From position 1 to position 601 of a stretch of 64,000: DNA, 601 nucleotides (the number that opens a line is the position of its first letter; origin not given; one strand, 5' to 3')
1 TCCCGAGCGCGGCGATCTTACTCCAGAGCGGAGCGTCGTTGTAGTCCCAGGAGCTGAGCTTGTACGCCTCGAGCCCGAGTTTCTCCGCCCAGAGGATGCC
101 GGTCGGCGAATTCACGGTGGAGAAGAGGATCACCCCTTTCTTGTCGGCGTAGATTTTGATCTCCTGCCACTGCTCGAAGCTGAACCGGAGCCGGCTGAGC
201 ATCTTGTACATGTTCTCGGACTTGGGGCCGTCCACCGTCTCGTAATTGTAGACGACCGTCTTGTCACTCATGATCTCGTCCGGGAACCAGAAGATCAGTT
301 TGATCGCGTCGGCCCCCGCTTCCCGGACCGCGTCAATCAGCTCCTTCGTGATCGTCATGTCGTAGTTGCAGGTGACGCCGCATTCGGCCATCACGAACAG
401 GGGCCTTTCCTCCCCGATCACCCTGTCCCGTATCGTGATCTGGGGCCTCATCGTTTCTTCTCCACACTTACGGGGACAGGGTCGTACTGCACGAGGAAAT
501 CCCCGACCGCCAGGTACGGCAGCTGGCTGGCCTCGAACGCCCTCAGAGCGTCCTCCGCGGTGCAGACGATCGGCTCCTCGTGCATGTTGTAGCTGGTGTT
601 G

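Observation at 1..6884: Two nonulosonic-acid synthase paralogues plus both Pse-type and Neu/Leg-type pathway enzymes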

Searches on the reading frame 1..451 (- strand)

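Call 6: search_protein_families(library=ncbifam, proteins=[window:1-451:-], max_evalue=0.001)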
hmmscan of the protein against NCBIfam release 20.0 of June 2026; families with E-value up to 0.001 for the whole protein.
window:1-451:- (150 aa): 2 families
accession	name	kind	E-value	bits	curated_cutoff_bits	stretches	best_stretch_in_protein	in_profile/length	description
TIGR03569.1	NeuB_NnaB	equivalog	1.2e-22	80.4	399.65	1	19-149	2-132/329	N-acetylneuraminate synthase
TIGR03586.1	PseI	equivalog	3.5e-14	52.7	340.25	1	18-149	2-133/327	pseudaminic acid synthase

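Call 7: search_protein_families(library=pfam, proteins=[window:1-451:-], max_evalue=0.001)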
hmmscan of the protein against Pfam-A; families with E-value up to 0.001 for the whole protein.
window:1-451:- (150 aa): 1 family
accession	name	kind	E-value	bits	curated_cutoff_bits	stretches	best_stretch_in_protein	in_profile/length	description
PF03102.20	NeuB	-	4.2e-17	62.8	22.1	1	38-149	1-112/241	NeuB family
